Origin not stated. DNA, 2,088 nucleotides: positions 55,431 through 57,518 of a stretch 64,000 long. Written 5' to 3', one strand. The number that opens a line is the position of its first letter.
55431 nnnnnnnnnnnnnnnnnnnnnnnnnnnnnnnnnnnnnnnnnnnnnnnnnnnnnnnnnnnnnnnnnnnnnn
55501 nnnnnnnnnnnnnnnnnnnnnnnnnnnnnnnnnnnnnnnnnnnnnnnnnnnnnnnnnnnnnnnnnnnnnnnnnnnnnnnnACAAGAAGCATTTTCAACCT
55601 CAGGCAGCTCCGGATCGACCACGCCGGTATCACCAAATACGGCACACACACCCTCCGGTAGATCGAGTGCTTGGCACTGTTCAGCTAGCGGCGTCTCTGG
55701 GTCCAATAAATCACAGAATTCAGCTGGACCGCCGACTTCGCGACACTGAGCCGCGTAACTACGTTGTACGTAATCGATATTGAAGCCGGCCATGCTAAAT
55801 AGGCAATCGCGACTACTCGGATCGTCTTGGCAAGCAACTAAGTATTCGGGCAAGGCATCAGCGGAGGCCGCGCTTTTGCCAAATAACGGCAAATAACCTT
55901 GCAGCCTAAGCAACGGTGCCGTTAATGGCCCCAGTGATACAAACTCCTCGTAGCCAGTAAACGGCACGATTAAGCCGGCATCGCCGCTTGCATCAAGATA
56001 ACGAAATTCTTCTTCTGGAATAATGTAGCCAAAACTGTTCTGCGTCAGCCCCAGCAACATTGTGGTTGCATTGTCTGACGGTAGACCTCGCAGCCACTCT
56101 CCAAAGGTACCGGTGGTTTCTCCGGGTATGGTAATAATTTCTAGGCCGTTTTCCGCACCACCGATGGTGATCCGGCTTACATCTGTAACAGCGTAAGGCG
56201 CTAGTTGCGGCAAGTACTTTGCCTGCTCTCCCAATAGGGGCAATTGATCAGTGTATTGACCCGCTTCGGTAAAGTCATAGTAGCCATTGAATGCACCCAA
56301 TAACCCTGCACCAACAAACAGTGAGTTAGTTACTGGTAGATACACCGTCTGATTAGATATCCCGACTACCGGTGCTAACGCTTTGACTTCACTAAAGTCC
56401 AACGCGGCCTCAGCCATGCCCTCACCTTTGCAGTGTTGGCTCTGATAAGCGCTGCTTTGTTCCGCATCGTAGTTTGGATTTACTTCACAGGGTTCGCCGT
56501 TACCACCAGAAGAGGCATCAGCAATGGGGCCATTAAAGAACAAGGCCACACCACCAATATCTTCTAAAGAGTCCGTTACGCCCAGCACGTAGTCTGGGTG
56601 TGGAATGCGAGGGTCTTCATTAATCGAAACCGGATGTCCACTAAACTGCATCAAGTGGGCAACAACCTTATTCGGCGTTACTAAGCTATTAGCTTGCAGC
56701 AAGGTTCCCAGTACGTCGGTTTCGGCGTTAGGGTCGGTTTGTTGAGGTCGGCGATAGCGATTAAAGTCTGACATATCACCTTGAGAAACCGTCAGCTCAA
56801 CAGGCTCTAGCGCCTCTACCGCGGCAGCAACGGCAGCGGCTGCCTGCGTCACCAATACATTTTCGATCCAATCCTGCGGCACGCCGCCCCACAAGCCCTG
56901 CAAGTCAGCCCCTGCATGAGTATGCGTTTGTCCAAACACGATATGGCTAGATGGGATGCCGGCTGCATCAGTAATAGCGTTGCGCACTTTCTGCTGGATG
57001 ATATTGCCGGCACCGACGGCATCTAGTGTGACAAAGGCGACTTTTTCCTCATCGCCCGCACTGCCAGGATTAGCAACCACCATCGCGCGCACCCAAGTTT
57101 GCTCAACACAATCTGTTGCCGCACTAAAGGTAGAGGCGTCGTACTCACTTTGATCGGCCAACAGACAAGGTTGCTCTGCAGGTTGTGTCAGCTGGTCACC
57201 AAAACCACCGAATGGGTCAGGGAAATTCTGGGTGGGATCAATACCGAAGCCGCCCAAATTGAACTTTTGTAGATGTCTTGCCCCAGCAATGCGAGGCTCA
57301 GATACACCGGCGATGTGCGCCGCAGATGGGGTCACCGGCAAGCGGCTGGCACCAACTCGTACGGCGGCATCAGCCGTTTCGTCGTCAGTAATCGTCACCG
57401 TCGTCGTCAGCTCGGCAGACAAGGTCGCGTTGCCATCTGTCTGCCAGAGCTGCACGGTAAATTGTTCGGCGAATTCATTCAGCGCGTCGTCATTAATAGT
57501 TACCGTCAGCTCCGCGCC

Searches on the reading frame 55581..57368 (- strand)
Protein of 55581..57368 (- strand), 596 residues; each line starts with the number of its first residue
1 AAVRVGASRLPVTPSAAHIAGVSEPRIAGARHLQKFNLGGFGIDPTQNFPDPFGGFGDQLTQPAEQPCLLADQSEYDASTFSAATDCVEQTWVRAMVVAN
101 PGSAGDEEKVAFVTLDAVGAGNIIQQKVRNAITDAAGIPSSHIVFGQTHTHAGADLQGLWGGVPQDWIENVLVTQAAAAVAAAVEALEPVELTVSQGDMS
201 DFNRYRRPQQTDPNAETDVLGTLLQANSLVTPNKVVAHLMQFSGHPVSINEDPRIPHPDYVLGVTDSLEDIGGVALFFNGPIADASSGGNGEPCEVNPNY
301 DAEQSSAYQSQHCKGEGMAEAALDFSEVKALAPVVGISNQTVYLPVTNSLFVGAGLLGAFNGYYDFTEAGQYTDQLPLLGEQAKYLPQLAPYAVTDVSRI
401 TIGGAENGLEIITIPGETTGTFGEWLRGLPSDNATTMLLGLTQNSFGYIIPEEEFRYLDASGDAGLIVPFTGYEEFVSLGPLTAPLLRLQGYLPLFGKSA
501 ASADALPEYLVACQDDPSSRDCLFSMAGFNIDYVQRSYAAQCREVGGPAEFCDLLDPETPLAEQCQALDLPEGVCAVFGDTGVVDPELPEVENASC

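Call 13: search_solved_structures(query=window:55581-57365:-, max_evalue=1, show_alignments=2)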
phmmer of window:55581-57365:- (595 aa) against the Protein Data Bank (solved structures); distinct sequences matched with E-value up to 1: 0.

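Call 21: search_protein_families(library=pfam, proteins=[window:55581-57368:-], max_evalue=5)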
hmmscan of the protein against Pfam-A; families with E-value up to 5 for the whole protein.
window:55581-57368:- (596 aa): 2 families
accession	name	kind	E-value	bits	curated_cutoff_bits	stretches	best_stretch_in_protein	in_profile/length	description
PF04734.18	Ceramidase_alk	-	5e-06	25.9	32.1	1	89-252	34-210/509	Neutral/alkaline non-lysosomal ceramidase, N-terminal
PF24551.1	SH3_Rv0428c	-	0.098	13.2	27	1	204-229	10-34/55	Probable histone acetyltransferase Rv0428c SH3 domain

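Call 25: find_homologous_proteins(query=window:55581-57368:-, max_evalue=0.001)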
Query window:55581-57368:- (596 aa): 136 proteins with E <= 0.001 among 8000 candidates; the best 120 are listed.
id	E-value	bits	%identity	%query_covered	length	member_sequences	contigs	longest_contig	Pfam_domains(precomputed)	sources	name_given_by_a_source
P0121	2.8e-203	695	58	97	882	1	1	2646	-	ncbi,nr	ncbi:MAG: hypothetical protein R3352_09435, partial [Salinisphaeraceae bacterium]|nr:hypothetical pr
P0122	2.7e-196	672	56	96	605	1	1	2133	PF04734.19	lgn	-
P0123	5.3e-174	598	52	96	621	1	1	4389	-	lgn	-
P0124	7.0e-173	595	52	96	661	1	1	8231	-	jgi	jgi:hypothetical protein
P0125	3.0e-172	592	50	97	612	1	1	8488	PF04734.19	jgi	-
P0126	1.9e-171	590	51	97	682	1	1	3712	-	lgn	-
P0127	1.9e-167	577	51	96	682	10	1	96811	-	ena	-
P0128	2.1e-167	576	51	96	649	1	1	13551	-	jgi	jgi:hypothetical protein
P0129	3.5e-166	572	50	96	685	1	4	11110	-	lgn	-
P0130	4.9e-166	572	49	96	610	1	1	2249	-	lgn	-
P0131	6.9e-165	568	50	97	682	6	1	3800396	-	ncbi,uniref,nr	ncbi:hypothetical protein [Algiphilus aromaticivorans]|uniref:hypothetical protein n=1 Tax=Algiphilu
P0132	1.3e-163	564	51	97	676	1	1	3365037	PF04734.19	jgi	jgi:hypothetical protein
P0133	2.6e-163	563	50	97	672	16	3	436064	PF04734.19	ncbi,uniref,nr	ncbi:hypothetical protein KHP57_03515 [Algiphilus sp. NNCM1]|uniref:hypothetical protein n=1 Tax=Alg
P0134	3.3e-163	563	49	98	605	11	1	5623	PF04734.19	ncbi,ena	-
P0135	4.9e-160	552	50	96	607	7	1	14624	PF04734.19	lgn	-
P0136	8.4e-160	551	49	97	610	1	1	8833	PF04734.19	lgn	-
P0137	1.1e-159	551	50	96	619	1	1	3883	PF04734.19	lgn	-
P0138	2.5e-159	550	49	97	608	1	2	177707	PF04734.19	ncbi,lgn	-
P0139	1.5e-158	547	49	97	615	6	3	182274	PF04734.19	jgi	jgi:hypothetical protein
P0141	2.0e-158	547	51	92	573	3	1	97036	PF04734.19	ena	-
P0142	5.8e-158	545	50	97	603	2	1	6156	PF04734.19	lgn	-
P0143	7.4e-158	545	49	96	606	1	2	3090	PF04734.19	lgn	-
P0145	6.6e-157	542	50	96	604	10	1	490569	PF04734.19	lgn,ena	-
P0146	1.4e-156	541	48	97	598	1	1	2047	PF04734.19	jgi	jgi:hypothetical protein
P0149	3.2e-156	539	50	97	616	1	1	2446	PF04734.19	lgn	-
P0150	8.1e-156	538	49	96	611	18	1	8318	PF04734.19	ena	-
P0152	4.7e-155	536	48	96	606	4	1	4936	PF04734.19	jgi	-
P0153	6.0e-155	535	48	96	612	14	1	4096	PF04734.19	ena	-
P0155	5.1e-154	532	49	96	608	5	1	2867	PF04734.19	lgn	-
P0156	6.8e-154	532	48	96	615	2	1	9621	PF04734.19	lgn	-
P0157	4.0e-153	529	48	96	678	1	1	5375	PF04734.19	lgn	-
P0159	6.9e-153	529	48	97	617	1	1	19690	PF04734.19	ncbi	-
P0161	1.2e-152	528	49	96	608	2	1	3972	PF04734.19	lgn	-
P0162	1.5e-152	527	47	96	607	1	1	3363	PF04734.19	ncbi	-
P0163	1.8e-152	527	49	97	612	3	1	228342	PF04734.19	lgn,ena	-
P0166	6.8e-150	519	47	98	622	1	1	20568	PF04734.19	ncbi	ncbi:MAG TPA: hypothetical protein VGE51_13120 [Fontimonas sp.]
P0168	8.6e-150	518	47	97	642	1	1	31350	PF04734.19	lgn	-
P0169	4.9e-149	516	47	97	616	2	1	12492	PF04734.19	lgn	-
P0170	2.9e-148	513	47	97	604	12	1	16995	PF04734.19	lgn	-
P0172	5.0e-148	512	46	98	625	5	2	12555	PF04734.19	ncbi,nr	ncbi:MAG: hypothetical protein M3O62_15800 [Pseudomonadota bacterium]|nr:hypothetical protein [Pseud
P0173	2.3e-147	510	47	96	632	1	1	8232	PF04734.19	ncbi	-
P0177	4.7e-145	503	45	96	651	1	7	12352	PF04734.19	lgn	-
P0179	5.9e-144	499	46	97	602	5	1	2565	PF04734.19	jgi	jgi:hypothetical protein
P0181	7.2e-143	495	47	93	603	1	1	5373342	PF04734.19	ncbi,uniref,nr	ncbi:hypothetical protein [Solimonas sp. K1W22B-7]|uniref:hypothetical protein n=1 Tax=Solimonas sp.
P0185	1.2e-140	488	46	97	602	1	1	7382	PF04734.19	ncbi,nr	ncbi:MAG TPA: hypothetical protein VLI06_18795 [Solimonas sp.]|nr:hypothetical protein [Solimonas sp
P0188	1.2e-139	485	46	94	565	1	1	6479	PF04734.19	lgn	-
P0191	7.6e-138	479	47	92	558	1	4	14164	PF04734.19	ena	-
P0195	1.3e-134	468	43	96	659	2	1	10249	PF04734.19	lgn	-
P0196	1.4e-133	465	45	92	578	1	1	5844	PF04734.19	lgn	-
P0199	5.0e-133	463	49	86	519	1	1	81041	PF04734.19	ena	-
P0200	1.8e-132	461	46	92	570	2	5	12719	PF04734.19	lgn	-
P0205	3.3e-129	450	45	94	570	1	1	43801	PF04734.19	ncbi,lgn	ncbi:MAG: hypothetical protein ACSHXK_13205 [Oceanococcus sp.]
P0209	1.2e-126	442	44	92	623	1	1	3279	PF04734.19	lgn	-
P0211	4.8e-126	440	44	92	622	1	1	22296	PF04734.19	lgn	-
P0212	4.7e-125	437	43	93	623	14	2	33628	PF04734.19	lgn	-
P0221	2.8e-96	342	47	67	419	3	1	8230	PF04734.19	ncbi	ncbi:MAG: hypothetical protein ACPHCJ_01440, partial [Oceanococcaceae bacterium]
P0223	1.3e-91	326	44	68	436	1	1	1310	PF04734.19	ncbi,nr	ncbi:MAG: hypothetical protein Q8K94_10155, partial [Moraxellaceae bacterium]|nr:hypothetical protei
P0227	1.1e-83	300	38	89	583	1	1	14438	PF04734.19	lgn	-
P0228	4.2e-81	291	38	89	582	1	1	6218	PF04734.19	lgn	-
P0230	4.8e-77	278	39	87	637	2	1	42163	PF04734.19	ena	-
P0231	7.9e-76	274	36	88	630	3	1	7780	PF04734.19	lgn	-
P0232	7.8e-73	264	36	88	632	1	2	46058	PF04734.19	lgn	-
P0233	1.5e-71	260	38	83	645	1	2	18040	PF03160.21,PF04734.19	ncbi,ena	-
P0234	1.1e-70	257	38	83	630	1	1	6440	PF03160.21,PF04734.19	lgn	-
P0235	3.1e-70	256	43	65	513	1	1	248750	PF04734.19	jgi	-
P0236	3.2e-70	256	37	83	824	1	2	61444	PF03160.21,PF04734.19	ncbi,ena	-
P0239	9.9e-67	244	36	82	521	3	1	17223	PF04734.19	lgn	-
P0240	2.6e-66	243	35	83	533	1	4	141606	PF04734.19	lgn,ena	-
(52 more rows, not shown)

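Call 27: find_related_loci(query=A1, collection=genome_contigs, flank=10000)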
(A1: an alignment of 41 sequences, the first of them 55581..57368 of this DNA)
Query A1 (596 aa) in genome_contigs; peptide patterns used: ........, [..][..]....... (x = any residue, [..] = any of these).
196 stretches matched a pattern; 137 encode a relative of the query (tblastn E <= 1e-3); the best 80 are kept; 80 distinct loci.
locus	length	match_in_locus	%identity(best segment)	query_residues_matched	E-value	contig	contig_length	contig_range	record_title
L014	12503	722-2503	61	1-596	0e+0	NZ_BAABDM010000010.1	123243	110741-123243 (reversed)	Zhongshania borealis strain JCM 17304 sequence10, whole genome shotgun sequence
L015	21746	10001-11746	62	1-582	0e+0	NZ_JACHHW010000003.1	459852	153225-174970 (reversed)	Zhongshania antarctica strain DSM 25701 Ga0415262_03, whole genome shotgun sequence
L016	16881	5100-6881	60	1-596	0e+0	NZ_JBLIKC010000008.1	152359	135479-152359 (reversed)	MAG: Zhongshania sp. isolate 3300054695_175 Ga0535665_0000047, whole genome shotgun sequence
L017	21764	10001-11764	59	3-591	0e+0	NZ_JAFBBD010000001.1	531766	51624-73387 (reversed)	Spongiibacter marinus strain DSM 17750 Ga0415252_01, whole genome shotgun sequence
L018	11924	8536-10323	59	3-595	0e+0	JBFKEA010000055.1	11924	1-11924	MAG: Spongiibacter sp. isolate Mix_sand20.2022.06.G.73 k141_1260461_length_11924_cov_14.1670, whole genome shotgun seque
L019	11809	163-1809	58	6-578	0e+0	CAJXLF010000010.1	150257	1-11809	MAG TPA_asm: uncultured Salinisphaerales bacterium isolate SRR6201692_bin.26_MetaBAT_v2.12.1_MAG genome assembly, contig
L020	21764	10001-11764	62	3-593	0e+0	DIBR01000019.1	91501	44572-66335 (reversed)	MAG TPA_asm: Spongiibacteraceae bacterium UBA5047 UBA5047_contig_3561, whole genome shotgun sequence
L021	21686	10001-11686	53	3-587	0e+0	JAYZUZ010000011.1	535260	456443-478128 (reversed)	MAG: Pseudomonadota bacterium isolate XB_MAG529 DB_MAG529_0011, whole genome shotgun sequence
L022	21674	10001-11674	55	5-582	0e+0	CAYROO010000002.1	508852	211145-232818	MAG TPA_asm: uncultured Polycyclovorans sp. isolate binchicken_co237_75 genome assembly, contig: NODE_4_length_508852_co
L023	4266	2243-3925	54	2-580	0e+0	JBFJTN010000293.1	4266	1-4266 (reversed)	MAG: Oceanococcus sp. isolate Mix_sand19.2022.05.D.2 k141_2418093_length_4266_cov_13.8708, whole genome shotgun sequence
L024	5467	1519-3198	53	4-582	0e+0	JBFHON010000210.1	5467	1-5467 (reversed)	MAG: Oceanococcaceae bacterium isolate Mix_sand08.2021.06.G.1 k141_1404641_length_5467_cov_10.0000, whole genome shotgun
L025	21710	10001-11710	55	1-580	0e+0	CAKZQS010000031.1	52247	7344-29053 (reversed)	MAG TPA_asm: uncultured Ectothiorhodospiraceae bacterium isolate ERR2094164_bin.60_CONCOCT_v1.1_MAG genome assembly, con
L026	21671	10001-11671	51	3-578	3e-171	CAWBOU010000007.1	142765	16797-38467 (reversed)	MAG: uncultured delta proteobacterium isolate MFD09206.bin.2.37 genome assembly, contig: contig_19619, whole genome shot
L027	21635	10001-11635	50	7-582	1e-170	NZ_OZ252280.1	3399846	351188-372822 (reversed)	MAG: Algiphilus sp. isolate eca189b4-f4ed-4db6-838b-2ddcb3464bd1 chromosome 1, complete sequence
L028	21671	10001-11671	51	6-581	2e-170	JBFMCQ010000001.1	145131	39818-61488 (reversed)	MAG: Pseudomonadota bacterium isolate MAG197 MAG197_1, whole genome shotgun sequence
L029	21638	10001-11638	51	5-572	2e-168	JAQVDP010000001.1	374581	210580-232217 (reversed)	MAG: Nevskiales bacterium isolate STE_114 NODE_9_length_374581_cov_22.536963_Sandtown_E, whole genome shotgun sequence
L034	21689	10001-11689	48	1-580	1e-166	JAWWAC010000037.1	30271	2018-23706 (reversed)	MAG: Oleiphilaceae bacterium isolate HN14.bin.46 k141_211636_length_30271_cov_10.0000, whole genome shotgun sequence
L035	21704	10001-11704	48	5-577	6e-163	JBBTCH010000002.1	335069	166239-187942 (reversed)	MAG: Pseudomonadota bacterium isolate H32-bin039_1 H32_bin039_1_000000000002, whole genome shotgun sequence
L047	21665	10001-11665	47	5-580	9e-154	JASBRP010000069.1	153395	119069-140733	MAG: Solimonas sp. isolate BWSM_106 k141_1459973, whole genome shotgun sequence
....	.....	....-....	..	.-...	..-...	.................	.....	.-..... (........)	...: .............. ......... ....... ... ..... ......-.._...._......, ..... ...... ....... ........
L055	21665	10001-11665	47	5-580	3e-148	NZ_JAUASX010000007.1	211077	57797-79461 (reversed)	Solimonas sp. SE-A11 contig7, whole genome shotgun sequence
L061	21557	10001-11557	50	1-557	4e-145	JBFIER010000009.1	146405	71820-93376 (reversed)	MAG: Oceanococcaceae bacterium isolate Mix_sand11.2021.09.D.88 k141_132276_length_146405_cov_50.9986, whole genome shotg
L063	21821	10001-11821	45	6-580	2e-141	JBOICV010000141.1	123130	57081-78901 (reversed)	MAG: Nevskiales bacterium isolate H1-B1_maxbin2.bin.215 k127_2135766, whole genome shotgun sequence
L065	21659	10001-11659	49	6-580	2e-159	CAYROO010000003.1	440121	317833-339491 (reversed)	MAG TPA_asm: uncultured Polycyclovorans sp. isolate binchicken_co237_75 genome assembly, contig: NODE_10_length_440121_c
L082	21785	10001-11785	40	3-556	1e-117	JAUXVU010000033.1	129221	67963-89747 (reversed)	MAG: Moraxellaceae bacterium isolate C15_maxbin.026_sub C15_k141_335190, whole genome shotgun sequence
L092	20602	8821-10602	39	3-556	2e-108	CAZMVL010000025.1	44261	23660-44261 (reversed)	MAG TPA_asm: uncultured Paraperlucidibaca sp. isolate SRP344714_co2_368 genome assembly, contig: NODE_1971_length_44261_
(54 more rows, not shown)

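Call 35: predict_structure(alignment_id=A1)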
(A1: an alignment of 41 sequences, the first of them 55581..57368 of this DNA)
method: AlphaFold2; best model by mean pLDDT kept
length: 596 residues; sequences in the alignment: 41
mean_pLDDT: 87.7   pTM: 0.89
mean pLDDT of the five models: 87.7, 86.2, 84.2, 83.8, 82.6
residues with pLDDT >= 90: 325; 70-90: 223; 50-70: 29; < 50: 19
segments of 3 or more residues with pLDDT < 50: 464-468, 583-596
pLDDT, mean of each block of 10 residues (from residue 1): 96 97 92 93 88 89 92 86 86 97 83 96 96 98 96 92 97 98 98 98 87 87 98 98 86 88 96 98 88 69 72 93 97 96 89 88 84 75 84 94 97 96 96 98 89 78 52 80 92 94 78 81 80 81 88 84 84 72 48 41
secondary structure, 60 per line:
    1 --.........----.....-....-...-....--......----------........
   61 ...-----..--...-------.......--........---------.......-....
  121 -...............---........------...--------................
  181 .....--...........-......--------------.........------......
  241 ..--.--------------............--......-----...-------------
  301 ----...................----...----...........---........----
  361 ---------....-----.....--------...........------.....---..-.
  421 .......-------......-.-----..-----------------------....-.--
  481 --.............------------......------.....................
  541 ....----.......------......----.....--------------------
elements in order: E3-11 H16-20 E22-25 E31-34 E37-42 H53-60 E61-63 H83-86 E87-89 E92-99 E109-115 E117-120 H122-136 E143-147 E154-156 H165-185 E188-198 E203-205 E220-228 E235-242 H260-271 E274-279 E285-287 H305-323 E328-330 E335-345 H349-356 H370-373 H379-383 E392-402 E409-413 H420-427 E435-440 H473-476 H483-495 H508-513 H520-544 H549-555 H562-567 H572-576

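Call 39: fold_search(model_id=the predicted structure, library=pdb)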
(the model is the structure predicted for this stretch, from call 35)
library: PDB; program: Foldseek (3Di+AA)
matches with E <= 10: 299; with E <= 0.001: 5
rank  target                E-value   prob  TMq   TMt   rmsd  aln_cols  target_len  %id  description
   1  4wgk_B                1.7e-24  1.00  0.54  0.48   9.5       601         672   16  Crystal structure of human neutral ceramidase with Zn-bound phosphate (released 2015-07-08)
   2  4wgk_A                7.5e-24  1.00  0.54  0.49   9.1       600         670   16  Crystal structure of human neutral ceramidase with Zn-bound phosphate (released 2015-07-08)
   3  2zws                  1.6e-22  1.00  0.52  0.50   8.7       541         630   14  Crystal Structure Analysis of neutral ceramidase from Pseudomonas aeruginosa (released 2009-03-03)
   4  2zxc_A                4.7e-22  1.00  0.52  0.49   8.5       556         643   15  Ceramidase complexed with C2 (released 2009-02-03)
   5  1sij                  4.4e-04  0.18  0.10  0.07  22.4       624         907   11  Crystal structure of the Aldehyde Dehydrogenase (a.k.a. AOR or MOP) of Desulfovibrio gigas covalently bound to [AsO3]- (released 2004-07-27)
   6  8emt_B                2.4e-03  0.14  0.11  0.06  21.8       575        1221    7  Cryo-EM analysis of the human aldehyde oxidase from liver (released 2023-05-10)
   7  3zyv_C                5.1e-03  0.09  0.10  0.06  21.1       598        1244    8  Crystal structure of the mouse liver Aldehyde Oxidase 3 (mAOX3) (released 2012-09-05)
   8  1jro_B                6.1e-03  0.10  0.11  0.09  23.9       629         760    9  Crystal Structure of Xanthine Dehydrogenase from Rhodobacter capsulatus (released 2002-01-11)
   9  6abu_B                6.1e-03  0.10  0.11  0.06  23.0       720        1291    8  Rat Xanthine oxidoreductase, NAD bound form (released 2019-07-31)
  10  3zyv_D                6.9e-03  0.09  0.10  0.06  21.2       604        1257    8  Crystal structure of the mouse liver Aldehyde Oxidase 3 (mAOX3) (released 2012-09-05)
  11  4uhx                  6.9e-03  0.09  0.11  0.06  24.3       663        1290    8  Human aldehyde oxidase in complex with phthalazine and thioridazine (released 2015-09-02)
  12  3zyv_A                7.3e-03  0.10  0.11  0.06  21.3       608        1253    8  Crystal structure of the mouse liver Aldehyde Oxidase 3 (mAOX3) (released 2012-09-05)
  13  6a7x_A                8.7e-03  0.12  0.13  0.07  24.4       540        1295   10  Rat Xanthine oxidoreductase, D428A variant, NAD bound form (released 2019-07-24)
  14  3zyv_B                8.7e-03  0.08  0.10  0.06  21.1       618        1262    8  Crystal structure of the mouse liver Aldehyde Oxidase 3 (mAOX3) (released 2012-09-05)
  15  7orc_B                9.8e-03  0.09  0.11  0.06  21.5       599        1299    7  Human Aldehyde Oxidase in complex with Raloxifene (released 2021-09-01)
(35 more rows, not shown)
